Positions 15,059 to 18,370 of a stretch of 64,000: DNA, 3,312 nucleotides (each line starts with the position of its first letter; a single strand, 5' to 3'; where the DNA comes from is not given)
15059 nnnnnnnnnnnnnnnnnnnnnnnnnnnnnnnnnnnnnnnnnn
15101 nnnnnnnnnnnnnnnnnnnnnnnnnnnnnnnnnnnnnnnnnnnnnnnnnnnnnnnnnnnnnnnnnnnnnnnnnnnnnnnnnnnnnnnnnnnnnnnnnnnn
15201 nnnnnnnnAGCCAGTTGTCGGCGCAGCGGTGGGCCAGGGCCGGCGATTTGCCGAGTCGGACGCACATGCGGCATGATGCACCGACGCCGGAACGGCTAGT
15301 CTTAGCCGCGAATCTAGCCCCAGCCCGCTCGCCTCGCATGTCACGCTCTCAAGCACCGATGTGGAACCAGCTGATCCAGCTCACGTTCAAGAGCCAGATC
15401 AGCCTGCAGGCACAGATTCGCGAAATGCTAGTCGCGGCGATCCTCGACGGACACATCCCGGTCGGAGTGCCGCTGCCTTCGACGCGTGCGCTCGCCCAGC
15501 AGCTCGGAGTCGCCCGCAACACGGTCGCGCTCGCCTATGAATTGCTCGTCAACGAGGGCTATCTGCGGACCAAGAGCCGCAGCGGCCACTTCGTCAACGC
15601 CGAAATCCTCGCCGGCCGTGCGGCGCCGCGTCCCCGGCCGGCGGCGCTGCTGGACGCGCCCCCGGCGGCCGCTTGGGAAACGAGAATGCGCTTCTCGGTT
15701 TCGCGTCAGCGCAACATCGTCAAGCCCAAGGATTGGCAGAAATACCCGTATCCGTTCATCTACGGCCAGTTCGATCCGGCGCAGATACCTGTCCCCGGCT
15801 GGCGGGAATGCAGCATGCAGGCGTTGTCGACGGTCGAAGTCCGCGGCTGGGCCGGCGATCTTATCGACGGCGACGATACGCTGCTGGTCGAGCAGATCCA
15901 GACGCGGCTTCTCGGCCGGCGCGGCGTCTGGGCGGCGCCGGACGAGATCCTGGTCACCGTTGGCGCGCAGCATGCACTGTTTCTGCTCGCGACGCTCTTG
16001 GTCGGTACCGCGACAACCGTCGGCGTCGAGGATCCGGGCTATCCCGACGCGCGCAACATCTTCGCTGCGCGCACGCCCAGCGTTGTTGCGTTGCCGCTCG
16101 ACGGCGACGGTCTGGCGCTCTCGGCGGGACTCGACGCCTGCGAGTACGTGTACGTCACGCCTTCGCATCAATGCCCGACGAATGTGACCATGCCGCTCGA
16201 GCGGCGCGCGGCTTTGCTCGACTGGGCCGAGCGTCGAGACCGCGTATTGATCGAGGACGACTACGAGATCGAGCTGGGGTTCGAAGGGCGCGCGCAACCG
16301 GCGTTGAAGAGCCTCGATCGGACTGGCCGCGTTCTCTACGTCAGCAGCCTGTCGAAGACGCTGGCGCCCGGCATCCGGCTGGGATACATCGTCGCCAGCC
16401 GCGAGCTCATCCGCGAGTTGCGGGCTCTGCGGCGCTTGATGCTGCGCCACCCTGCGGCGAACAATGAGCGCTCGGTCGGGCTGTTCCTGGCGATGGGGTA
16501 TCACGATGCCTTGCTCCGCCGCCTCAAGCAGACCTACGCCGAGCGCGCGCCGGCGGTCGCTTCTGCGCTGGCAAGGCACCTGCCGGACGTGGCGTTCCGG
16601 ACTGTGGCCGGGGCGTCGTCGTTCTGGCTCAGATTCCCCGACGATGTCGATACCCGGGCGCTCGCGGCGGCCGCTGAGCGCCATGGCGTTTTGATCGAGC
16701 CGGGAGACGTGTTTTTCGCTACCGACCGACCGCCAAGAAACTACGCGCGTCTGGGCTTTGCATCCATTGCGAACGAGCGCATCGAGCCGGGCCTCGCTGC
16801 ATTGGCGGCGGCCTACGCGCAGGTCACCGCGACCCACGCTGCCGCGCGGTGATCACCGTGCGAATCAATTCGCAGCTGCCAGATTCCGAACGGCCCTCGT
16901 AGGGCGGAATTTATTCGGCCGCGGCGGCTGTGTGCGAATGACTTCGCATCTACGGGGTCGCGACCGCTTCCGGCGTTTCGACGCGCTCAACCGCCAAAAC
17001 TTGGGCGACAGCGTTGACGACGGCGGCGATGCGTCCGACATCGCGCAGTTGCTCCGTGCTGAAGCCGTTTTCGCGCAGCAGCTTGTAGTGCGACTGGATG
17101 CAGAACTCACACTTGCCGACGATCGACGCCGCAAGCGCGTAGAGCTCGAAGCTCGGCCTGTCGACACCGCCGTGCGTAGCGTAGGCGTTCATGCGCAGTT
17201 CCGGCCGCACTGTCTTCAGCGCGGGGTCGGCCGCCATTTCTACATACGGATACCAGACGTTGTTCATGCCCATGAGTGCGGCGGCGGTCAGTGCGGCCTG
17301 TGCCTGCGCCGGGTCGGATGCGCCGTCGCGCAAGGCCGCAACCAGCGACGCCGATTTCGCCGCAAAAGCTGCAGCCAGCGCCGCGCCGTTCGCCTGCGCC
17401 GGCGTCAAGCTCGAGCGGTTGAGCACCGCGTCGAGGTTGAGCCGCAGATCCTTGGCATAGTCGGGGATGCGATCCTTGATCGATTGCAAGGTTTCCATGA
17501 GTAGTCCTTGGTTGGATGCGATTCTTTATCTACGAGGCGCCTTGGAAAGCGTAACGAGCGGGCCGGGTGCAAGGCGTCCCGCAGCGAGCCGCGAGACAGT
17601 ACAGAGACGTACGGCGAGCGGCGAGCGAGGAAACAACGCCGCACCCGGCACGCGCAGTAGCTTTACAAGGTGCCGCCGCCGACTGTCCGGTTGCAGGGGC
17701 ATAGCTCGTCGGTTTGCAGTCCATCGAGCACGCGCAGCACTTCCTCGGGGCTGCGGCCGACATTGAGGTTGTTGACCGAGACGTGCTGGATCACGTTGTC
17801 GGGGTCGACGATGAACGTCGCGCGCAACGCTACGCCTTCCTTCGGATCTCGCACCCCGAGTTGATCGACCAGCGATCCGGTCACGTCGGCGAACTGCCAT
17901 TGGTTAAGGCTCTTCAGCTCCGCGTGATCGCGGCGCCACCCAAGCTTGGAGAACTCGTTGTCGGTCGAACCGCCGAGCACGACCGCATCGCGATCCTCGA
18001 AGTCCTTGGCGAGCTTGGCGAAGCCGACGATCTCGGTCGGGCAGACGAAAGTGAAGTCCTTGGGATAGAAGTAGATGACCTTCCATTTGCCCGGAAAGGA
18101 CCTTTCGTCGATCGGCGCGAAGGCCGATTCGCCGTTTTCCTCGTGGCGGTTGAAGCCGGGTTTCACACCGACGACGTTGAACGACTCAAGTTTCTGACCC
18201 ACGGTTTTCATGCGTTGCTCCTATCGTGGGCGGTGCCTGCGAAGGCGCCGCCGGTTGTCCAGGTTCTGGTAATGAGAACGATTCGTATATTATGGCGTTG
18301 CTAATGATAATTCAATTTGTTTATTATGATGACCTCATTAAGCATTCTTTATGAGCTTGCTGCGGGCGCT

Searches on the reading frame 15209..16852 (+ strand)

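Call 37: search_protein_families(library=ncbifam, proteins=[window:15209-16852:+], max_evalue=1e-20)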
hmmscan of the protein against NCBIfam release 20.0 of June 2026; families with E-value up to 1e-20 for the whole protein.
window:15209-16852:+ (547 aa): 8 families
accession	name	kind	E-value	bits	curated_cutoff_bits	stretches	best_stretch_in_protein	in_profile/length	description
NF052282.1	PLP_TF_PdxR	equivalog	1.7e-100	337.2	320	1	66-532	2-447/448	MocR-like pyridoxine biosynthesis transcription factor PdxR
NF052281.1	rhizopine_MocR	equivalog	3.5e-74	250.2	650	1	54-535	7-478/479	rhizopine catabolism transcriptional regulator MocR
NF052290.2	MocR_like_YczR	exception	1.7e-62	211.7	487.4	1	236-535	155-457/458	MocR-like transcription factor YczR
NF052285.1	GABA_TF_GabR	exception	6.8e-61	206.4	600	1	69-533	3-453/456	MocR-like transcriptional regulator GabR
NF052286.1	ecto_TF_EhuR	exception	5.6e-45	153.7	480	1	232-539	146-452/458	MocR-like ectoine utilization transcription factor EhuR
TIGR04461.1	endura_MppQ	equivalog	2.1e-36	125.8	540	1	186-509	20-356/392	enduracididine biosynthesis enzyme MppQ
NF041364.1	GntC_guanitoxin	equivalog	1.4e-23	83.4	415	1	228-529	44-350/356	guanitoxin biosynthesis PLP-dependent (S)-gamma-hydroxy-L-arginine cyclodehydratase GntC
NF012025.0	PRK15481.1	equivalog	3e-22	78.9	573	0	243-505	141-401/432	MocR-like B6 salvage transcription factor PtsJ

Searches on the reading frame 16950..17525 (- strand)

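Call 84: search_protein_families(library=ncbifam, proteins=[window:16950-17525:-], max_evalue=0.00001)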
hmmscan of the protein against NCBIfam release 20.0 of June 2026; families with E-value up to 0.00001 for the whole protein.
window:16950-17525:- (191 aa): 2 families
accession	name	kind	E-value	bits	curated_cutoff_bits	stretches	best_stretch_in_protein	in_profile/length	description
TIGR00777.1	ahpD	subfamily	5.8e-40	137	191.95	1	13-185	2-176/177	alkylhydroperoxidase, AhpD family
TIGR00778.1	ahpD_dom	domain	4e-10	39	27.8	1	119-168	1-50/51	alkylhydroperoxidase AhpD family core domain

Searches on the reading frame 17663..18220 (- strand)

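Call 84: search_protein_families(library=ncbifam, proteins=[window:17663-18220:-], max_evalue=0.00001)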
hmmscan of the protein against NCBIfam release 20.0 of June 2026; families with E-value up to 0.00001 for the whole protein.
window:17663-18220:- (185 aa): 9 families
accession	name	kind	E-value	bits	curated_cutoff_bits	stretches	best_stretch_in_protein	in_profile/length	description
TIGR03137.1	AhpC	equivalog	6.3e-31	107.6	272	1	29-169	18-156/187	alkyl hydroperoxide reductase subunit C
NF011576.0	PRK15000.1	subfamily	1e-27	97.1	301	1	43-172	33-165/200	peroxiredoxin C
NF040737.1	peroxi_PrxU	equivalog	4.8e-26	91.9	270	1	21-169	43-193/233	thioredoxin-dependent peroxiredoxin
NF009668.0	PRK13189.1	equivalog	3.4e-23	82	211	1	40-171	32-166/224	peroxiredoxin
NF010122.0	PRK13599.1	equivalog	1.3e-22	80.3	456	1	2-171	4-163/220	peroxiredoxin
NF009669.0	PRK13190.1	equivalog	5.5e-20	71.4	261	1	35-170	19-156/203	putative peroxiredoxin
NF009670.0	PRK13191.1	equivalog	1.5e-17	63.8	374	1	41-170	30-162/215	putative peroxiredoxin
NF006960.0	PRK09437.1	equivalog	3.7e-08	33.4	140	1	21-148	11-136/156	thioredoxin-dependent thiol peroxidase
NF053650.1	PerredPrxQDein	equivalog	1e-07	32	260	1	41-165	18-142/148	thioredoxin-dependent peroxiredoxin PrxQ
